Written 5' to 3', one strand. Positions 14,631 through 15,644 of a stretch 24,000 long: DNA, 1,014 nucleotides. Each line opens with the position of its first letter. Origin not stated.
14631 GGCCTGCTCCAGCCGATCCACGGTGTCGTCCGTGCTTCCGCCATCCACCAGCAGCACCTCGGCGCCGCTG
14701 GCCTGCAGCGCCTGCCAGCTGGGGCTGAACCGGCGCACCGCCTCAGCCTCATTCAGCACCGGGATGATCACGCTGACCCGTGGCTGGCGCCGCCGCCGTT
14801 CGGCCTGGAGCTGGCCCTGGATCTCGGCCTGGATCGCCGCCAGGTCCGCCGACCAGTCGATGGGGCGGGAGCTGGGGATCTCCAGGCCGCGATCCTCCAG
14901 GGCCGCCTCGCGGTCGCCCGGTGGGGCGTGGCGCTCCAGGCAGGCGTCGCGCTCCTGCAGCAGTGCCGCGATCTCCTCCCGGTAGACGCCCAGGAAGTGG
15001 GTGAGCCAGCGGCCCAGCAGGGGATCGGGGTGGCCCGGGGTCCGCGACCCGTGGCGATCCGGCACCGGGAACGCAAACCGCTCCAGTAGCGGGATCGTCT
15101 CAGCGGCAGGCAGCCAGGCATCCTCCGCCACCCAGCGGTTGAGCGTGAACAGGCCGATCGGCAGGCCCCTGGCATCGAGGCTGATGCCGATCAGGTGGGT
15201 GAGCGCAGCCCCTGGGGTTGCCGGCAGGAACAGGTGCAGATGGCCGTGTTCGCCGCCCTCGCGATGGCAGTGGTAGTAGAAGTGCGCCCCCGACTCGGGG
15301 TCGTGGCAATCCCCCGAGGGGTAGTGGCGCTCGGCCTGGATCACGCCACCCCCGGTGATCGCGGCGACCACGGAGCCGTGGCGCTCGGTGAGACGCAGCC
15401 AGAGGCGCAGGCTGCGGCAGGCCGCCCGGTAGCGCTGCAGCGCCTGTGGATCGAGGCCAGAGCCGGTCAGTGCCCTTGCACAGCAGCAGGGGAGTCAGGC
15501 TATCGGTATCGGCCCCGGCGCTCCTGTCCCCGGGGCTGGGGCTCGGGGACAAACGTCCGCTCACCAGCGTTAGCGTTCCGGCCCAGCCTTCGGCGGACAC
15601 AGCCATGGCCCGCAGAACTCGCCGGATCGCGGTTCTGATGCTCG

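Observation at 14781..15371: Uncharacterised His-rich N-terminal module fused to the arsenosugar-type glycosyltransferase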

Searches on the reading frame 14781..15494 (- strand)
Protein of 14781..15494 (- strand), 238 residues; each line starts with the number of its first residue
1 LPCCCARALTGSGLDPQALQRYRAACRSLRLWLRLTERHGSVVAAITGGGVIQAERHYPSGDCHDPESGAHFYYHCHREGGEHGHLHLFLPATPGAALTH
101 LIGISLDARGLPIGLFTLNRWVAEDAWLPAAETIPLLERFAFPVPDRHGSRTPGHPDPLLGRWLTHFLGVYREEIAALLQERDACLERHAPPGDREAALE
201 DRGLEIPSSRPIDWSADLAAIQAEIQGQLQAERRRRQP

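Call 5: find_homologous_proteins(query=window:14781-15494:-, max_evalue=0.001)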
Query window:14781-15494:- (238 aa): 87 proteins with E <= 0.001 among 4260 candidates.
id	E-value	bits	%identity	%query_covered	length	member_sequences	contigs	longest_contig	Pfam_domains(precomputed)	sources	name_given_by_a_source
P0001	7.0e-85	303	69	87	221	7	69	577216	PF22308.2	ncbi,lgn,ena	-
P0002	8.6e-83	296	67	88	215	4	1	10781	PF22308.2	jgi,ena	jgi:hypothetical protein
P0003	3.7e-80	287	64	93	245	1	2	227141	PF22308.2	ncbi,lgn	-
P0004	4.4e-64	235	56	90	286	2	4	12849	PF22308.2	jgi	jgi:hypothetical protein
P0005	2.0e-63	232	55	90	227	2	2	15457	PF22308.2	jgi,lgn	-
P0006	1.2e-61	227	54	90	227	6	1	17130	PF22308.2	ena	-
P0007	3.0e-59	219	55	85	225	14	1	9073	PF22308.2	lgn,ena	-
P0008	1.9e-57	213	50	92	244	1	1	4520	PF22308.2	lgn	-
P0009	5.2e-57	211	53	91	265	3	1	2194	PF22308.2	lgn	-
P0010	5.9e-57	211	54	84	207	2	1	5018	PF22308.2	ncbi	-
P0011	1.8e-56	210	54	89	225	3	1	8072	PF22308.2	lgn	-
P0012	5.0e-56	208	52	86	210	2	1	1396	PF22308.2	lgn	-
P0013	5.2e-56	208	52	91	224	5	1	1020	PF22308.2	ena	-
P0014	2.5e-55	206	52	82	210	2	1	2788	PF22308.2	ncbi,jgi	jgi:hypothetical protein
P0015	3.2e-55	205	50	91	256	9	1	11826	PF22308.2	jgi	-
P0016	7.1e-55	204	52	92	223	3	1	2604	PF22308.2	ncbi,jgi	jgi:hypothetical protein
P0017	8.8e-54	201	49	91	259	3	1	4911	PF22308.2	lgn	-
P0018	5.9e-51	192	65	49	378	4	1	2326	PF22308.2,PF00535.33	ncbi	-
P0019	1.9e-50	190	50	85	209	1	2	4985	PF22308.2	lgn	-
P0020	1.7e-48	183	46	85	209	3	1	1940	PF22308.2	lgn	-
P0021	2.7e-47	180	63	47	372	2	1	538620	PF22308.2,PF00535.33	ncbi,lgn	-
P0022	1.9e-45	173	48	76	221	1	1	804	PF22308.2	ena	-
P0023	1.0e-35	142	43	82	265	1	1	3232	PF22308.2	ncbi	-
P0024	5.9e-30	123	39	83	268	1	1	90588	PF22308.2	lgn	-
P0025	5.2e-29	120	38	88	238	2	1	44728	PF22308.2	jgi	jgi:Domain of unknown function (DUF6969)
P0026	1.3e-28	118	40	81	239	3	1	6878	PF22308.2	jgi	jgi:Domain of unknown function (DUF6969)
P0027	3.0e-28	117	37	88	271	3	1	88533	PF22308.2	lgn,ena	-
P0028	8.5e-28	116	34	95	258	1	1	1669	PF22308.2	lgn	-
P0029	1.5e-27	115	36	87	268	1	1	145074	PF22308.2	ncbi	-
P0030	3.4e-27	114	34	88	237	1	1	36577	PF22308.2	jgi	jgi:hypothetical protein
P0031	1.5e-26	112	38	70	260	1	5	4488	PF22308.2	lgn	-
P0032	2.2e-26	111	36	82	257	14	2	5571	PF22308.2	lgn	-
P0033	4.0e-26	110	41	70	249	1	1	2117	PF22308.2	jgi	-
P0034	9.8e-26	109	35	81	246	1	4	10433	PF22308.2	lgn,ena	-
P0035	1.0e-25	109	34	87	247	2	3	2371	PF22308.2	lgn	-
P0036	2.7e-25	107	40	74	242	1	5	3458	PF22308.2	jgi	jgi:hypothetical protein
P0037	3.8e-25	107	37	75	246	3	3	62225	PF22308.2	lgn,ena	-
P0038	4.3e-25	107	38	87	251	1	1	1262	PF22308.2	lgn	-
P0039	4.6e-25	107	37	74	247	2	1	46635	PF22308.2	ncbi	-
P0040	6.3e-25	106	32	88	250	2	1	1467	PF22308.2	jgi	-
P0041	9.3e-25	106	35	88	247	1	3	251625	PF22308.2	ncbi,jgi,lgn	jgi:hypothetical protein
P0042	9.7e-25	106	35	75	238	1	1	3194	PF22308.2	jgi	-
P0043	1.0e-24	106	37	76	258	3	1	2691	PF22308.2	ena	-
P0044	1.3e-24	105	35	87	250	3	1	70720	PF22308.2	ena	-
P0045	1.7e-24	105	35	79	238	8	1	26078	PF22308.2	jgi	jgi:hypothetical protein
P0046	2.5e-24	104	39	65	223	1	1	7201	PF22308.2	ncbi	-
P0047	2.8e-24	104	37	76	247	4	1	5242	PF22308.2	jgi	jgi:hypothetical protein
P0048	3.4e-24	104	37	71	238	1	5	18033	PF22308.2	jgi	-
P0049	3.4e-24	104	37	71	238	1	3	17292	PF22308.2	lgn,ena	-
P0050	6.7e-24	103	36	82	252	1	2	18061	PF22308.2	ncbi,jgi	ncbi:MAG: hypothetical protein RLY86_2494 [Pseudomonadota bacterium]|jgi:hypothetical protein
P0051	7.6e-24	103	36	84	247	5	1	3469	PF22308.2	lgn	-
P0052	8.0e-24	103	35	82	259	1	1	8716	PF22308.2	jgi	-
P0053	8.0e-24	103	32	89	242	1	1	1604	PF22308.2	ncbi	-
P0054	9.0e-24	102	32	94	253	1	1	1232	PF22308.2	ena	-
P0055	1.2e-23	102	37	71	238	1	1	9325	PF22308.2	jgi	-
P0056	1.8e-23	101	40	66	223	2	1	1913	PF22308.2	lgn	-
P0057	1.9e-23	101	34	76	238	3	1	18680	PF22308.2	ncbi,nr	ncbi:MAG: hypothetical protein CVU24_04840 [Betaproteobacteria bacterium HGW-Betaproteobacteria-18]|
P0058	1.9e-23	101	40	70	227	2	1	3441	PF22308.2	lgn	-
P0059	3.1e-23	101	35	75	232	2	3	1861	PF22308.2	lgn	-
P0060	3.9e-23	100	35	82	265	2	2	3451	PF22308.2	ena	-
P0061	5.7e-23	100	37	71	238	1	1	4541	PF22308.2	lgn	-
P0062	1.4e-22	99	33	87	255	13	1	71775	PF22308.2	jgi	-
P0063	1.5e-22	98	38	80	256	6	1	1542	PF22308.2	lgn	-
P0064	1.5e-22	98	38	71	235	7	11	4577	PF22308.2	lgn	-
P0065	1.6e-22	98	33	77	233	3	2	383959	PF22308.2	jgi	-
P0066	1.8e-22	98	34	92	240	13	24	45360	PF22308.2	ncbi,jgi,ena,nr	ncbi:MAG: hypothetical protein CO105_05845 [Comamonadaceae bacterium CG_4_9_14_3_um_filter_60_33]|nr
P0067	2.7e-22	98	34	84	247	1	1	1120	PF22308.2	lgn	-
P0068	3.3e-22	97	34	77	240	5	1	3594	PF22308.2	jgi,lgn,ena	-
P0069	3.3e-22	97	35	75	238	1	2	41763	PF22308.2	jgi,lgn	jgi:hypothetical protein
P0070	4.9e-22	97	32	84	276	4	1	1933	PF22308.2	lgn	-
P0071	5.1e-22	97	34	79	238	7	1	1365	PF22308.2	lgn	-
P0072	8.4e-22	96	35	81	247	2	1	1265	PF22308.2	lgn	-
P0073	2.3e-21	95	33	74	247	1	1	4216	PF22308.2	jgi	jgi:hypothetical protein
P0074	3.2e-20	91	36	86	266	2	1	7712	PF22308.2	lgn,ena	-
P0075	6.5e-20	90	41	71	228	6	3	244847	PF22308.2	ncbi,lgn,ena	-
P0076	6.8e-20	90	36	82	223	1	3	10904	PF22308.2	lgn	-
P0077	1.5e-19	89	33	75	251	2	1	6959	PF22308.2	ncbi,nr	ncbi:MAG: hypothetical protein BMS9Abin10_0416 [Gammaproteobacteria bacterium]|nr:MAG: hypothetical 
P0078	1.8e-19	88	35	78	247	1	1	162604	PF22308.2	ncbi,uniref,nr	ncbi:DUF6969 family protein [Roseovarius salinarum]|uniref:DUF6969 family protein n=1 Tax=Roseovariu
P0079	9.5e-19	86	37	66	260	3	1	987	PF22308.2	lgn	-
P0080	1.1e-18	86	33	73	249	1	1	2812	PF22308.2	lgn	-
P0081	3.8e-18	84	39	73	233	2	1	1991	PF22308.2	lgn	-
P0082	4.0e-17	81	34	67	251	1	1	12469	PF22308.2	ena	-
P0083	5.5e-17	80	36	71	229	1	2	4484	PF22308.2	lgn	-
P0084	1.6e-16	79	33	78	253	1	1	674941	PF22308.2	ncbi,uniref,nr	ncbi:DUF6969 family protein [Paracoccus salsus]|uniref:DUF6969 family protein n=1 Tax=Paracoccus sal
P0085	6.6e-16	77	39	60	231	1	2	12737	PF22308.2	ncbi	-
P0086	2.5e-14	71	35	61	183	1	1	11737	PF22308.2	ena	-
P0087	1.4e-12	66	41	61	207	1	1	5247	PF22308.2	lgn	-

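Call 9: find_encoding_contigs(protein=P0021, flank=8000, max_places=3)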
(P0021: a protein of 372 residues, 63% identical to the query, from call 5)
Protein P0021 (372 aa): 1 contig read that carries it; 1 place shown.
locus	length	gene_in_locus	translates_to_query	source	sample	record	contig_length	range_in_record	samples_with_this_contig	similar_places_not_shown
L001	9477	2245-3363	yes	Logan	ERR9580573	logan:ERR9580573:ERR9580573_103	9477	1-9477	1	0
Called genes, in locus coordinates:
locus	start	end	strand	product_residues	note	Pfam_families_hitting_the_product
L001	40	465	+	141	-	PF02537:CRCB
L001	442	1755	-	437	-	PF02638:GHL10, PF14871:GHL6 (weak)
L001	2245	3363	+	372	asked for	PF22308:DUF6969, PF00535:Glycos_transf_2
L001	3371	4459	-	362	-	PF13489:Methyltransf_23, PF01135:PCMT (weak), PF01209:Ubie_methyltran, PF08003:Methyltransf_9 (weak), PF13649:Methyltransf_25, PF13847:Methyltransf_31, PF08241:Methyltransf_11, PF08242:Methyltransf_12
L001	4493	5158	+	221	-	PF09837:DUF2064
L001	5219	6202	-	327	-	PF04055:Radical_SAM, PF12345:DUF3641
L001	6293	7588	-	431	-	PF07690:MFS_1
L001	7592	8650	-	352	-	PF00044:Gp_dh_N, PF02800:Gp_dh_C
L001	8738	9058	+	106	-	PF12840:HTH_20, PF01022:HTH_5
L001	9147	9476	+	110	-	?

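Call 10: find_encoding_contigs(protein=P0001, flank=8000, max_places=4)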
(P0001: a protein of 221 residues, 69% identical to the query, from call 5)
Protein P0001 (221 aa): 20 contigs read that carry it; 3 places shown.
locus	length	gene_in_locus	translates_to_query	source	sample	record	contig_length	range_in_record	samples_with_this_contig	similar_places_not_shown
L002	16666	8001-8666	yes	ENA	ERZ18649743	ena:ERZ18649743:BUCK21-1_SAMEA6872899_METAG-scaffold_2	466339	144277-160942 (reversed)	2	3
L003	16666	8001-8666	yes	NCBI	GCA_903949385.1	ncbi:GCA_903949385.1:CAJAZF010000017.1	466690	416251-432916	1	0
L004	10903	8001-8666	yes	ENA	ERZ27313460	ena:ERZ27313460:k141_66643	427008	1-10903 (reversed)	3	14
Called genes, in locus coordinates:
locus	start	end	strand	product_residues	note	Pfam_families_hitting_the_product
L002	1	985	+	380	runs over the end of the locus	PF27551:XisAC_N (weak), PF27132:XisAC_2nd, PF00589:Phage_integrase (weak)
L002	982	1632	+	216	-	PF13489:Methyltransf_23, PF01209:Ubie_methyltran, PF13847:Methyltransf_31 (weak), PF08241:Methyltransf_11, PF08242:Methyltransf_12, PF13649:Methyltransf_25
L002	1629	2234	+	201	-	PF12557:Co_AT_N (weak), PF02572:CobA_CobO_BtuR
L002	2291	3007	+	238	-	PF00696:AA_kinase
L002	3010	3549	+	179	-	PF01765:RRF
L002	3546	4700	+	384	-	PF01266:DAO, PF01494:FAD_binding_3 (faint), PF04820:Trp_halogenase (faint), PF07992:Pyr_redox_2 (faint), PF12831:FAD_oxidored (weak), PF01266:DAO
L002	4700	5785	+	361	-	PF13449:Phytase-like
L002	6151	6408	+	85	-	-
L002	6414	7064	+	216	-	PF01243:PNPOx_N, PF10590:PNP_phzG_C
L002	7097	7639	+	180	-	PF01327:Pep_deformylase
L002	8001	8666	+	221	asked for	PF22308:DUF6969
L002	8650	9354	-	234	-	PF04143:Sulf_transp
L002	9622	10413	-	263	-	PF13489:Methyltransf_23, PF01209:Ubie_methyltran, PF01728:FtsJ (weak), PF07021:MetW (weak), PF08241:Methyltransf_11, PF08242:Methyltransf_12, PF13649:Methyltransf_25, PF13847:Methyltransf_31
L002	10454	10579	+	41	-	-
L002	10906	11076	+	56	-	-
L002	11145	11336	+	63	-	-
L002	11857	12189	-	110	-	PF05534:HicB, PF03869:Arc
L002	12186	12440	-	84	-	PF07927:HicA_toxin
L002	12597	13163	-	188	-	PF01844:HNH (weak)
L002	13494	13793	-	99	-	PF05016:ParE_toxin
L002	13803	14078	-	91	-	PF03693:ParD_antitoxin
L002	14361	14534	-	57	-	-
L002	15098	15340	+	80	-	-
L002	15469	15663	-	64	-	-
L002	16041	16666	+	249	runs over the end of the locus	PF13276:HTH_21, PF00665:rve, PF13683:rve_3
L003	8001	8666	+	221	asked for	PF22308:DUF6969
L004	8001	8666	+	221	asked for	PF22308:DUF6969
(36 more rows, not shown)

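Call 13: find_encoding_contigs(protein=P0003, flank=8000, max_places=2)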
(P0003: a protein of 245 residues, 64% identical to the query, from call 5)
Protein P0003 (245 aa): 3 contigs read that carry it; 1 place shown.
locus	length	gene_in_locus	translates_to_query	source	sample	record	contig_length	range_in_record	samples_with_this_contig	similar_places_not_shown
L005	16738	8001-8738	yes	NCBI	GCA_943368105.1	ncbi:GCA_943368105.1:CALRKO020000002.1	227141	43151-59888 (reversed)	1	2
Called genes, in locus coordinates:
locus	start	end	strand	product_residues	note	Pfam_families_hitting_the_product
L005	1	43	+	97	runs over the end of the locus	-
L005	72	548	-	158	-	PF07238:PilZ (weak)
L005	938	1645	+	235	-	PF13301:DUF4079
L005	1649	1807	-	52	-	PF04143:Sulf_transp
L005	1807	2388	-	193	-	PF04143:Sulf_transp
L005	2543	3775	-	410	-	PF04087:DUF389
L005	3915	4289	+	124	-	PF02537:CRCB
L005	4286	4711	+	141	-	PF02537:CRCB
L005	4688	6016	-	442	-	PF02638:GHL10, PF14871:GHL6, PF02065:Melibiase (weak)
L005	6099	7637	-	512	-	PF00916:Sulfate_transp, PF01740:STAS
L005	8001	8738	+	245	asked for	PF22308:DUF6969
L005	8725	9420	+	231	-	PF00535:Glycos_transf_2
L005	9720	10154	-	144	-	PF00042:Globin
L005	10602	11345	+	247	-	PF00027:cNMP_binding, PF13545:HTH_Crp_2 (weak)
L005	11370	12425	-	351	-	PF13489:Methyltransf_23, PF01135:PCMT (weak), PF01209:Ubie_methyltran, PF13847:Methyltransf_31, PF24675:NpmA, PF08241:Methyltransf_11, PF08242:Methyltransf_12, PF13649:Methyltransf_25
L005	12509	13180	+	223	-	PF09837:DUF2064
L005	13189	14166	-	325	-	PF04055:Radical_SAM, PF12345:DUF3641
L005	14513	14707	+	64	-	-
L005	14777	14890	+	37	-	-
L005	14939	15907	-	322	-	PF03976:PPK2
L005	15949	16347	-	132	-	-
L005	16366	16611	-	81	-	-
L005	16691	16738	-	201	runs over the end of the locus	PF14233:DUF4335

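Call 14: find_encoding_contigs(protein=P0041, flank=8000, max_places=2)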
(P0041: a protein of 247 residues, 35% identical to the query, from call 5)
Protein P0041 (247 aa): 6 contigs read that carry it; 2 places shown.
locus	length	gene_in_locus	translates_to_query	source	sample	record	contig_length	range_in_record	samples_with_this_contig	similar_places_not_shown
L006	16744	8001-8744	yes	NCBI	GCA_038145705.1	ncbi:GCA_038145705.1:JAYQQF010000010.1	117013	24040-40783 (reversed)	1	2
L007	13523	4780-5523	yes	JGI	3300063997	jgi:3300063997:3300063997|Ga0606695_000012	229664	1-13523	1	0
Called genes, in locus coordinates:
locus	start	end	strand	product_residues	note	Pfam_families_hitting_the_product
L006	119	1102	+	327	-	PF12974:Phosphonate-bd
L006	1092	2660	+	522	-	PF17203:sCache_3_2 (weak), PF00672:HAMP, PF00512:HisKA (weak), PF02518:HATPase_c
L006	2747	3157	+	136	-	PF00072:Response_reg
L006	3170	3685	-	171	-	PF00156:Pribosyltran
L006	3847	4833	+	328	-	PF16868:NMT1_3, PF09084:NMT1 (weak)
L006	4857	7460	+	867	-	PF06808:DctM, PF11874:DUF3394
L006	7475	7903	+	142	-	PF00582:Usp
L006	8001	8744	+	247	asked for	PF22308:DUF6969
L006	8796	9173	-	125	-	PF00034:Cytochrom_C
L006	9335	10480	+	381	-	PF10098:DUF2336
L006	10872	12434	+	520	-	PF17963:Big_9, PF17803:Cadherin_4, PF17892:Cadherin_5, PF17963:Big_9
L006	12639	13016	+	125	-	-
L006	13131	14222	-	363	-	PF00348:polyprenyl_synt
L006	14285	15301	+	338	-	PF09413:DUF2007, PF02475:TRM5-TYW2_MTfase, PF05175:MTS, PF08241:Methyltransf_11, PF08242:Methyltransf_12 (weak), PF13649:Methyltransf_25, PF13847:Methyltransf_31, PF01170:UPF0020 (weak)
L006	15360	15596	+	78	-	-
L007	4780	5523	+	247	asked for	PF22308:DUF6969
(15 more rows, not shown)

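Call 15: find_encoding_contigs(protein=P0078, flank=8000, max_places=1)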
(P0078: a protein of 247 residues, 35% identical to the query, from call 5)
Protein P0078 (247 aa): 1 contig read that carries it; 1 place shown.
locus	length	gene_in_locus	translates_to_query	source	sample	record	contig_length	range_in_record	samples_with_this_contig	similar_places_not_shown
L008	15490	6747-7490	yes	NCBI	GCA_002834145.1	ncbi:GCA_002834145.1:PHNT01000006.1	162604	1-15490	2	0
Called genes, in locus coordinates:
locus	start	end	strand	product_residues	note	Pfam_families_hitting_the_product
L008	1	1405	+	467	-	PF00905:Transpeptidase, PF06832:BiPBP_C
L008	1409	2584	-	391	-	PF00108:Thiolase_N, PF02803:Thiolase_C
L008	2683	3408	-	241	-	PF00149:Metallophos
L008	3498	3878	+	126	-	-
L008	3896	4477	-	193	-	-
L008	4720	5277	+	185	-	PF04143:Sulf_transp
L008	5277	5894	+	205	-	PF20398:DUF6691, PF04143:Sulf_transp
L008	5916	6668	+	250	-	-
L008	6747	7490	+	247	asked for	PF22308:DUF6969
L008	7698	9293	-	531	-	PF00389:2-Hacid_dh, PF02826:2-Hacid_dh_C, PF19304:PGDH_inter, PF01842:ACT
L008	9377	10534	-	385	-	-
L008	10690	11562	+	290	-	PF00702:Hydrolase, PF12710:HAD, PF08282:Hydrolase_3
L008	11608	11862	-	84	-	-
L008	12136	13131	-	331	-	PF06089:Asparaginase_II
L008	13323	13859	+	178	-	PF06776:IalB (weak)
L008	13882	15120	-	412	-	PF09619:YscW (weak), PF03724:META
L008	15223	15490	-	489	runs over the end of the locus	PF00171:Aldedh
